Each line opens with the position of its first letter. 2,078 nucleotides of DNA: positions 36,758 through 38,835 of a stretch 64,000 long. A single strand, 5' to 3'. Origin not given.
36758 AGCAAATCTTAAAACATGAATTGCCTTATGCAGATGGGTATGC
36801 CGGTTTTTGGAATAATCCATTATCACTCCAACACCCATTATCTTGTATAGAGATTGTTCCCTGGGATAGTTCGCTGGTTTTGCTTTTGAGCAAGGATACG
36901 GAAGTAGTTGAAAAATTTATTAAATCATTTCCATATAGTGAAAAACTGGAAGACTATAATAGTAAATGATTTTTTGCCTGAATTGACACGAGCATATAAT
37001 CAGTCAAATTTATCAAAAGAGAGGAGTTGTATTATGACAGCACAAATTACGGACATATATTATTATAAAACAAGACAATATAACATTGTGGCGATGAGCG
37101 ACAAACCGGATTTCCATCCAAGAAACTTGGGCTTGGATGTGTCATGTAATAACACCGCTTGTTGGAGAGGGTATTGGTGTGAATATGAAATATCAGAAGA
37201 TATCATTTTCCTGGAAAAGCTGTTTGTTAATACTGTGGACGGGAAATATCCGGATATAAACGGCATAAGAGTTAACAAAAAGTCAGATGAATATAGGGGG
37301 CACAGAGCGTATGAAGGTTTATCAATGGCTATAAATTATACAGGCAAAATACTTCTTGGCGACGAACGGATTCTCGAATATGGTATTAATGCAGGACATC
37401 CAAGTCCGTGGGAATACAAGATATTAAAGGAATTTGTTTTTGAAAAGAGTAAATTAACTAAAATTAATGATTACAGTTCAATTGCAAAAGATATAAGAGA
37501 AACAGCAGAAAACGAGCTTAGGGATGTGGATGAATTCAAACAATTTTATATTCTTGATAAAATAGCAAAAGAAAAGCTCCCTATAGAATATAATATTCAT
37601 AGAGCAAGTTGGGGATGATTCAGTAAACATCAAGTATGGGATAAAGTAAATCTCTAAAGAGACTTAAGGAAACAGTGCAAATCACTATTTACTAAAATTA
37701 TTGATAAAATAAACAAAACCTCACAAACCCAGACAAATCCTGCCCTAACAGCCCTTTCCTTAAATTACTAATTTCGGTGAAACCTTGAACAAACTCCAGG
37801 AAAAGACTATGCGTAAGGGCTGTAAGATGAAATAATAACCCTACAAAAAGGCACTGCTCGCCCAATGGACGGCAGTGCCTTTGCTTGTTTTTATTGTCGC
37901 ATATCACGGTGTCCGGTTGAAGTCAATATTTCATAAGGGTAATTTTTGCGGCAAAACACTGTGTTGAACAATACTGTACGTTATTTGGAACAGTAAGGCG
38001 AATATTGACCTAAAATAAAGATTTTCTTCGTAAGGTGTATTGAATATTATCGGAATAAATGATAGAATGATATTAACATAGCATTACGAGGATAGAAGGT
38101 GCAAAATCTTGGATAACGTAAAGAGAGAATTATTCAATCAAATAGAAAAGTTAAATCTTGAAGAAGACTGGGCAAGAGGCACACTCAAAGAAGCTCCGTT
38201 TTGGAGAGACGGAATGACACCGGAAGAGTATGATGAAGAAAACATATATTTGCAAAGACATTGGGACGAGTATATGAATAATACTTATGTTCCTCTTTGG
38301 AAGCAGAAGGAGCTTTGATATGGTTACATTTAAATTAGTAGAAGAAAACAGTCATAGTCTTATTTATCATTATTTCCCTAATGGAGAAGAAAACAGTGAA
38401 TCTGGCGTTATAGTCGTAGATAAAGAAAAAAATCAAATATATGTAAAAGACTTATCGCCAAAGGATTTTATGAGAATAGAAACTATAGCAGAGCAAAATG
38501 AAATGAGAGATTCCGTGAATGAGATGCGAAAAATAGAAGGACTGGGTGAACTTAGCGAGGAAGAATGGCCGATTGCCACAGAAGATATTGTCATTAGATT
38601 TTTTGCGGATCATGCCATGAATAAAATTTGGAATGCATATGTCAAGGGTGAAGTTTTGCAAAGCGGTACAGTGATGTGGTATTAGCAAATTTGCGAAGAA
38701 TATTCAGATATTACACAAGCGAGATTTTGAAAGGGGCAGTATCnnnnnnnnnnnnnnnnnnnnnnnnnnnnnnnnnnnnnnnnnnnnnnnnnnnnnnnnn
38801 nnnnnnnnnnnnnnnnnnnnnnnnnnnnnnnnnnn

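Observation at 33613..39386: Array of small plus-strand cassette genes with a duplicated pair and decayed remnants: candidate immunity or defence-like island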

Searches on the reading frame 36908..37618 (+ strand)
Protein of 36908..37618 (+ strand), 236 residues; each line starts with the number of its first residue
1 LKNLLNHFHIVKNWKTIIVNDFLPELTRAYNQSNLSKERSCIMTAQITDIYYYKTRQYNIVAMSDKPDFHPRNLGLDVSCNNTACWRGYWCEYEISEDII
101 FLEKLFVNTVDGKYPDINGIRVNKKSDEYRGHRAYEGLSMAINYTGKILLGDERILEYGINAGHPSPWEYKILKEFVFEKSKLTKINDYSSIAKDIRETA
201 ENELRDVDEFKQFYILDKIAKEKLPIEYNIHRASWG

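Call 3: search_protein_families(library=pfam, proteins=[window:36908-37618:+], max_evalue=1)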
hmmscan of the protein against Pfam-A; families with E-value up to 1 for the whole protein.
window:36908-37618:+ (236 aa): 1 family
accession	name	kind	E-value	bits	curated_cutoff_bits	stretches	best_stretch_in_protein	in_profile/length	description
PF14167.11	YfkD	-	0.004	16.8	27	1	139-229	58-149/232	YfkD-like protein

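Call 12: search_protein_families(library=ncbifam, proteins=[window:36908-37618:+], max_evalue=1)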
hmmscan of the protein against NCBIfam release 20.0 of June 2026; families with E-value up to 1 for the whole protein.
window:36908-37618:+ (236 aa): 0 families

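Call 25: search_solved_structures(query=window:37031-37618:+, max_evalue=1)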
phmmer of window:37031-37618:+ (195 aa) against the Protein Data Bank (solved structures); distinct sequences matched with E-value up to 1: 1.
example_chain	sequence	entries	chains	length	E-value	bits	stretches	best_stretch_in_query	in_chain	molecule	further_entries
8oyv_A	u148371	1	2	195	0.88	12.8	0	140-189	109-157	De novo designed soluble Claudin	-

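Call 29: find_homologous_proteins(query=window:37031-37618:+, max_evalue=0.001)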
Query window:37031-37618:+ (195 aa): 13 proteins with E <= 0.001 among 106 candidates.
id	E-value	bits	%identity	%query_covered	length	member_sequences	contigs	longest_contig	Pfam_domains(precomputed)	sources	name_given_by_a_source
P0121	2.1e-129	447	100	99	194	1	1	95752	-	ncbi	-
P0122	2.5e-105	369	81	99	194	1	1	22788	-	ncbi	-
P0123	2.5e-67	245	59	99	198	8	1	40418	-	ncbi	-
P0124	2.9e-67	245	60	99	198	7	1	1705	-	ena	-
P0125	2.4e-54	202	56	96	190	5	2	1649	-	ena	-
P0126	8.6e-39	152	40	99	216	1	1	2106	-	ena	-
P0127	2.3e-38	150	42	88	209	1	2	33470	-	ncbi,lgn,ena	-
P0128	8.4e-37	145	41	91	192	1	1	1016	-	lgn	-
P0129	5.3e-36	143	43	85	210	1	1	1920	-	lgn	-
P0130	6.3e-35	139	42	83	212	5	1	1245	-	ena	-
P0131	2.3e-34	137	43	83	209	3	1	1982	-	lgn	-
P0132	1.6e-30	125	42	88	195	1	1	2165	-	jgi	jgi:hypothetical protein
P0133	1.8e-26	111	37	84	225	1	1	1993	-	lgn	-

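Call 30: find_encoding_contigs(protein=P0122, flank=10000, max_places=2)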
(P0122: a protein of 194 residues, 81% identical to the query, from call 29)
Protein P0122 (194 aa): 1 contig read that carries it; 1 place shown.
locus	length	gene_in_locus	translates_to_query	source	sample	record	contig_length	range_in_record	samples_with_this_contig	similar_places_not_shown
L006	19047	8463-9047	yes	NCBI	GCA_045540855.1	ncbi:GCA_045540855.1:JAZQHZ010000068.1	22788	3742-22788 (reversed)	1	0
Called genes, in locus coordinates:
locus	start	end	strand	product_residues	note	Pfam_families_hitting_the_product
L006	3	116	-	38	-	?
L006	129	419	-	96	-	-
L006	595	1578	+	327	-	PF02661:Fic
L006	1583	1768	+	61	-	-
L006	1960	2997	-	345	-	PF07804:HipA_C (weak)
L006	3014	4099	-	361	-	PF07804:HipA_C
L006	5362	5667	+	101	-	-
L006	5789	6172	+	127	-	-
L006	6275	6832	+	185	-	PF01863:YgjP-like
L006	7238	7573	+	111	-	-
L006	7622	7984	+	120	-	-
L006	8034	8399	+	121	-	-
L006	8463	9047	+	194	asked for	-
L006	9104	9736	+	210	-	-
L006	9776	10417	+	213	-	-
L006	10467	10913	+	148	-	PF13671:AAA_33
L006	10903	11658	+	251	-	PF04446:Thg1, PF14413:Thg1C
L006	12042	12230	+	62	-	-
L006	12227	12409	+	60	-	-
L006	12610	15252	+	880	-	PF06580:His_kinase, PF02518:HATPase_c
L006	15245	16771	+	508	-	PF00072:Response_reg, PF00165:HTH_AraC (weak), PF12833:HTH_18, PF00165:HTH_AraC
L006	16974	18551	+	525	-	PF17957:Big_7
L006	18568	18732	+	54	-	-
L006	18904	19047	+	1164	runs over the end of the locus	PF17957:Big_7 (weak), PF00246:Peptidase_M14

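Call 31: find_encoding_contigs(protein=P0123, flank=10000, max_places=2)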
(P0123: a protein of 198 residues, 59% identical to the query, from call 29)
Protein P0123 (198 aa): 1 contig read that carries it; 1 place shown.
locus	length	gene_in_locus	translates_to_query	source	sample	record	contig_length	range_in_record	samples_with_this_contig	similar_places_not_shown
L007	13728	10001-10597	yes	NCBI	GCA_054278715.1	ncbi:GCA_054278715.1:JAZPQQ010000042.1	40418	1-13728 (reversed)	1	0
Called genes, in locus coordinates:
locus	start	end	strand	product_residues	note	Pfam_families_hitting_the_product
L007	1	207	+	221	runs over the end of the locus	PF05067:Mn_catalase, PF00210:Ferritin (weak), PF02915:Rubrerythrin (faint), PF03232:COQ7 (faint)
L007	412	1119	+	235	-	PF06161:DUF975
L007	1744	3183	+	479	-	PF00089:Trypsin, PF13365:Trypsin_2, PF13180:PDZ_2, PF00595:PDZ, PF17820:PDZ_6 (weak)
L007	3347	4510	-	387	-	PF04389:Peptidase_M28 (faint), PF01546:Peptidase_M20, PF07687:M20_dimer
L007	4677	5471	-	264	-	PF20434:BD-FAE, PF07859:Abhydrolase_3, PF00326:Peptidase_S9 (weak)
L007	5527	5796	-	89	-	PF06257:VEG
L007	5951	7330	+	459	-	PF00206:Lyase_1, PF14698:ASL_C2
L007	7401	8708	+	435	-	PF00117:GATase, PF02540:NAD_synthase (weak), PF01171:ATP_bind_3 (weak), PF06508:QueC (faint), PF00958:GMP_synt_C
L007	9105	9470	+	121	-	PF13596:PAS_10 (weak), PF13426:PAS_9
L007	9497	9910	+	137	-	PF00892:EamA, PF05653:Mg_trans_NIPA (weak)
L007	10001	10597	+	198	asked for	-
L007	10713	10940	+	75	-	-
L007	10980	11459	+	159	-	PF13302:Acetyltransf_3 (weak), PF13673:Acetyltransf_10, PF00583:Acetyltransf_1, PF13508:Acetyltransf_7, PF08445:FR47 (weak)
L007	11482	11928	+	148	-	PF03977:OAD_beta (weak), PF00581:Rhodanese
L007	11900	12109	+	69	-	-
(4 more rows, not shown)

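Call 32: find_encoding_contigs(protein=P0127, flank=10000, max_places=2)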
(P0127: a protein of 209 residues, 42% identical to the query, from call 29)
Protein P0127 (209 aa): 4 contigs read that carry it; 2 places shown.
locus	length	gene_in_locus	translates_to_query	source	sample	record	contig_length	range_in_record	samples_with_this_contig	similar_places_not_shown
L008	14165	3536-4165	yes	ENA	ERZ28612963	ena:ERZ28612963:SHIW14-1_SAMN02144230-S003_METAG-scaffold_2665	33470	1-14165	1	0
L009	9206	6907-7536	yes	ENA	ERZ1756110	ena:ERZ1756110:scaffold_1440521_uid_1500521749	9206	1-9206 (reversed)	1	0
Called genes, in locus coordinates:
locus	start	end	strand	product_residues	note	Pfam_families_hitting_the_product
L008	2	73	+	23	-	?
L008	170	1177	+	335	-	-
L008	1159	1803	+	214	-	PF13353:Fer4_12, PF04055:Radical_SAM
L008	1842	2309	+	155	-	-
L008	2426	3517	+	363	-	PF00079:Serpin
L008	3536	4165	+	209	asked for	-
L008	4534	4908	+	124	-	-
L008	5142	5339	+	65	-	-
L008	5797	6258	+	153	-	-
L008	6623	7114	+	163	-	-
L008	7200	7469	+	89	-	-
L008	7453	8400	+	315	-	PF00145:DNA_methylase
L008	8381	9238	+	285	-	PF09015:NgoMIV_restric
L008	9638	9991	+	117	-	PF12844:HTH_19 (weak), PF13560:HTH_31, PF01381:HTH_3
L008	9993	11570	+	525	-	PF00145:DNA_methylase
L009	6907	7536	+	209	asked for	-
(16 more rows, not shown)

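Call 42: search_protein_families(library=padloc, proteins=[window:37034-37618:+], max_evalue=1)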
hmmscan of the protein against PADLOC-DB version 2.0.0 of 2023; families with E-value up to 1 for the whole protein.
window:37034-37618:+ (194 aa): 0 families

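Call 43: search_protein_families(library=phrogs, proteins=[window:37034-37618:+], max_evalue=1)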
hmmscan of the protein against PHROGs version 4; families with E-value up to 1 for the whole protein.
window:37034-37618:+ (194 aa): 0 families

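Call 92: search_protein_families(library=pfam, proteins=[L006:7238-7573:+, L006:7622-7984:+, L006:9104-9736:+, L006:5789-6172:+], max_evalue=0.01)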
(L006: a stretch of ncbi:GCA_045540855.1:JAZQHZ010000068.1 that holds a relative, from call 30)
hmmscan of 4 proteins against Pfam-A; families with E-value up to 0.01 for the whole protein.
L006:7238-7573:+ (111 aa): 0 families

L006:7622-7984:+ (120 aa): 0 families

L006:9104-9736:+ (210 aa): 1 family
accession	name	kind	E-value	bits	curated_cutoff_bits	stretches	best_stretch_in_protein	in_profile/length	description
PF14354.12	Lar_restr_allev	-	0.007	17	28.6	0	157-198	9-57/58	Restriction alleviation protein Lar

L006:5789-6172:+ (127 aa): 0 families

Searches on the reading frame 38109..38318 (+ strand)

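Call 3: search_protein_families(library=pfam, proteins=[window:38109-38318:+], max_evalue=1)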
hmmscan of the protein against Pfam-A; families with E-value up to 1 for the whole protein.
window:38109-38318:+ (69 aa): 1 family
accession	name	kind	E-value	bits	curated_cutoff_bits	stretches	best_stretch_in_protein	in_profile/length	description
PF02089.21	Palm_thioest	-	0.082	13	26.8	1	13-54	130-171/254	Palmitoyl protein thioesterase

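Call 12: search_protein_families(library=ncbifam, proteins=[window:38109-38318:+], max_evalue=1)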
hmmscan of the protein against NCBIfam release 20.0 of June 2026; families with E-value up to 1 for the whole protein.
window:38109-38318:+ (69 aa): 3 families
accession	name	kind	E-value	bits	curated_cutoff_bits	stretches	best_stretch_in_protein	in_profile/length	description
NF007446.0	PRK10002.1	equivalog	0.055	12.7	583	1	12-61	216-262/362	porin OmpF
TIGR00705.1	SppA_67K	equivalog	0.094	11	311.45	1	14-58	176-223/590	signal peptide peptidase SppA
NF008195.0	PRK10949.1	equivalog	0.18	9.9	746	1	14-58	195-242/618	signal peptide peptidase SppA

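Call 42: search_protein_families(library=padloc, proteins=[window:38109-38318:+], max_evalue=1)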
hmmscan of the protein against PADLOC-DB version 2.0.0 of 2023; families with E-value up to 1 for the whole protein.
window:38109-38318:+ (69 aa): 0 families

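Call 43: search_protein_families(library=phrogs, proteins=[window:38109-38318:+], max_evalue=1)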
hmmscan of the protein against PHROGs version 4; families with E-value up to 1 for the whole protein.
window:38109-38318:+ (69 aa): 1 family
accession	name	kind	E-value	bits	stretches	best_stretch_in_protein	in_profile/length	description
phrog_33496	-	unknown function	0.26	12.3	1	3-16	4-17/50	-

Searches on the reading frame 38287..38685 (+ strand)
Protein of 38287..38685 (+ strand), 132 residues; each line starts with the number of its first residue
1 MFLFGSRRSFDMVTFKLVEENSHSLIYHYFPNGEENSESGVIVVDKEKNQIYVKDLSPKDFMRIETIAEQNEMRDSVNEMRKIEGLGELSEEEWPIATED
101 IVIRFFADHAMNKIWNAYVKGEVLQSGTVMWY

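Call 3: search_protein_families(library=pfam, proteins=[window:38287-38685:+], max_evalue=1)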
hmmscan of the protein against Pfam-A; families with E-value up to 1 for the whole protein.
window:38287-38685:+ (132 aa): 1 family
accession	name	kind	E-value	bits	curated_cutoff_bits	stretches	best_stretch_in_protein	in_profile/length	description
PF17225.8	DUF5301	-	0.029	15.4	23.1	1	63-121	25-83/97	Domain of unknown function (DUF5300)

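Call 12: search_protein_families(library=ncbifam, proteins=[window:38287-38685:+], max_evalue=1)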
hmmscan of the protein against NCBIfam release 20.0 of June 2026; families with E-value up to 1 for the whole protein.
window:38287-38685:+ (132 aa): 1 family
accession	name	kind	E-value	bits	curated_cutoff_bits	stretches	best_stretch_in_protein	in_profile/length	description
NF000410.1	MECA1_pure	exception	0.04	12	1480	1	41-85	275-319/666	PBP2a family beta-lactam-resistant peptidoglycan transpeptidase MecA1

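Call 42: search_protein_families(library=padloc, proteins=[window:38320-38685:+], max_evalue=1)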
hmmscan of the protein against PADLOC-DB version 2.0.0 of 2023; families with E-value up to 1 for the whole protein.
window:38320-38685:+ (121 aa): 0 families

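Call 43: search_protein_families(library=phrogs, proteins=[window:38320-38685:+], max_evalue=1)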
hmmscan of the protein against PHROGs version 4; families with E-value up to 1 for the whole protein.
window:38320-38685:+ (121 aa): 1 family
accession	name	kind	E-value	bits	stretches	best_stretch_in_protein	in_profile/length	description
phrog_16021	-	unknown function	0.082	14.1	0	91-114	60-83/97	-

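Call 62: search_protein_representatives(protein=window:38320-38685:+)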
Query: 121 residues. Proteins with E-value up to 0.001 (for the whole library): 180; up to 1e-10: 94; up to 1e-30: 3. The best 150 are listed.
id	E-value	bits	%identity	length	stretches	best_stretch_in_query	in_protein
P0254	5.2e-68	242.6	89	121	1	1-121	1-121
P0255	1.5e-32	128.2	50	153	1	1-121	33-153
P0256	8.2e-31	122.6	51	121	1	1-121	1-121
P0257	2.2e-29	118.0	50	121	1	1-121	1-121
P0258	5.2e-29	116.8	49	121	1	1-117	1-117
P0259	5.7e-29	116.7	48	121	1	1-121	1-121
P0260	1.5e-26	108.9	47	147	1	1-121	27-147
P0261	2.1e-25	105.2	45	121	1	1-121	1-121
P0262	2.6e-24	101.7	45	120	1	1-121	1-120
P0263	1.3e-23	99.4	46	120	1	1-121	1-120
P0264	3.6e-22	94.8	43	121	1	1-121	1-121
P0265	6.2e-22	94.0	40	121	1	1-121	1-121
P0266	1.7e-21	92.6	36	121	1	1-121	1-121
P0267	1.7e-21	92.6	43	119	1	1-121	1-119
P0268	3.4e-21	91.6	41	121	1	1-121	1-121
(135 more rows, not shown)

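Call 65: search_solved_structures(query=A5, max_evalue=1)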
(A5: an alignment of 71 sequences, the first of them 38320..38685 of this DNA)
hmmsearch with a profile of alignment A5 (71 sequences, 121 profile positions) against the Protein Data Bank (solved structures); distinct sequences matched with E-value up to 1: 2.
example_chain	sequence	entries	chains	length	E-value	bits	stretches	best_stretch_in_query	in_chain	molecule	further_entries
3j9w_AB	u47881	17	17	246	0.29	14.5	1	28-87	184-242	30S ribosomal protein uS2 | 30S ribosomal protein S2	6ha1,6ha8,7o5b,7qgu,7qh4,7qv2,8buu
9r2o_A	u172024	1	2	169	0.56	13.6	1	38-115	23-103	N5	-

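Call 66: search_protein_families(library=pfam, alignment_id=A5, max_evalue=0.01)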
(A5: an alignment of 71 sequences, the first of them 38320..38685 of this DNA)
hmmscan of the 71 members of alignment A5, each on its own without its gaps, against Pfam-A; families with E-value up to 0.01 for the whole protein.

A. member 1, window:38320-38685:+ (121 aa): 0 families

B. families by the number of members that match (of 71 scanned): 5 families
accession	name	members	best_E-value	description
PF23100.1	DUF2096_N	1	0.00072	DUF2096 N-terminal four-helical bundle domain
PF09781.14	NDUF_B5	1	0.0015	NADH:ubiquinone oxidoreductase, NDUFB5/SGDH subunit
PF07688.17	KaiA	1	0.0028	KaiA C-terminal domain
PF15613.11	WSD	1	0.0091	Williams-Beuren syndrome DDT (WSD), D-TOX E motif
PF14605.12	Nup35_RRM_2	1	0.0097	Nup53/35/40-type RNA recognition motif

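Call 88: find_related_loci(query=A8, collection=metagenome_contigs, flank=6000)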
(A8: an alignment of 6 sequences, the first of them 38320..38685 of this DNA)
Query A8 (121 aa) in metagenome_contigs; peptide patterns used: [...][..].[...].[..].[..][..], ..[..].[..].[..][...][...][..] (x = any residue, [..] = any of these).
196 stretches matched a pattern; 104 encode a relative of the query (tblastn E <= 1e-3); the best 80 are kept; 80 distinct loci.
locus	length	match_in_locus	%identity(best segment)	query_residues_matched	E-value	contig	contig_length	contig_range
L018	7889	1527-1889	55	1-121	3e-40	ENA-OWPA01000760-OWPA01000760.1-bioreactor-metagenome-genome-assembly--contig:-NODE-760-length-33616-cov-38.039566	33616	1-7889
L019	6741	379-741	55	1-121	3e-40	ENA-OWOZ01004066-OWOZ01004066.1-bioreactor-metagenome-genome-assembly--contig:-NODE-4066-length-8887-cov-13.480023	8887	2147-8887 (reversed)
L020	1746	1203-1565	51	1-121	6e-39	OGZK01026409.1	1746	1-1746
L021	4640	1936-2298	51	1-121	6e-38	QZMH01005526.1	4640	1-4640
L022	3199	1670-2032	50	1-121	1e-37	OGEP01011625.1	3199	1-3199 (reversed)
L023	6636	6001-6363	50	1-121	1e-36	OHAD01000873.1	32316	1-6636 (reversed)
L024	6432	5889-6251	50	1-121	3e-36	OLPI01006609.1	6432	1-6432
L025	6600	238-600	49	1-121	6e-36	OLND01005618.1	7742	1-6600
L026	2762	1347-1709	49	1-121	6e-36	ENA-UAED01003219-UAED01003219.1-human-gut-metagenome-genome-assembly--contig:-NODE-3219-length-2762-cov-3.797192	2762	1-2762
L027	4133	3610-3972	49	1-121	5e-36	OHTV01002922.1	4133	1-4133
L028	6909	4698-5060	49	1-121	2e-35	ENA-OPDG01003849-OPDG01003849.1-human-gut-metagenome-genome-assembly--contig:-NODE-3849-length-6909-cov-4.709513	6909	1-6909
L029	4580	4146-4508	48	1-121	2e-35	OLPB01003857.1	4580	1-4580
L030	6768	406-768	49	1-121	2e-35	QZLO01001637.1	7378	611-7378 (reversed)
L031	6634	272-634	48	1-121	3e-35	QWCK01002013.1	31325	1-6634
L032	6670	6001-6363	49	1-121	2e-35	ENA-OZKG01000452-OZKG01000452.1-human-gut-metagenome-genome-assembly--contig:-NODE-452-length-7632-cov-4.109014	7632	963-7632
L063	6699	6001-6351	41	1-121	3e-23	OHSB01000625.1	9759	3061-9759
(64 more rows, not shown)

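Call 92: search_protein_families(library=pfam, proteins=[L063:4341-5909:+], max_evalue=0.01)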
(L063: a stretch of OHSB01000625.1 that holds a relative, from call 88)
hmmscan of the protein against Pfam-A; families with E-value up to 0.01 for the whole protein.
L063:4341-5909:+ (522 aa): 0 families

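Call 101: find_related_loci(query=A8, collection=viral_contigs, flank=8000)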
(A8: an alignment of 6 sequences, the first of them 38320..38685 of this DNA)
Query A8 (121 aa) in viral_contigs; peptide patterns used: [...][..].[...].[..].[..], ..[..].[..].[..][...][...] (x = any residue, [..] = any of these).
97 stretches matched a pattern; 3 encode a relative of the query (tblastn E <= 1e-3); 3 distinct loci.
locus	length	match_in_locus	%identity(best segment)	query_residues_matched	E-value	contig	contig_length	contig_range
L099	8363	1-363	50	1-121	4e-37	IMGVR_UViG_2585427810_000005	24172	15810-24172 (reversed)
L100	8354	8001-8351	40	1-121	3e-23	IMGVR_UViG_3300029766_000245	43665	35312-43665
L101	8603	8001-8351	40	1-121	3e-23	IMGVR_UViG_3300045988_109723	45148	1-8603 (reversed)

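Call 117: search_dna_similar(query=window:38320-38685:+, collection=plasmids, mode=protein, max_rows=10, max_evalue=0.001)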
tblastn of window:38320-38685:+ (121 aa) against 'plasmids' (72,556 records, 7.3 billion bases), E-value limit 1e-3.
No match.
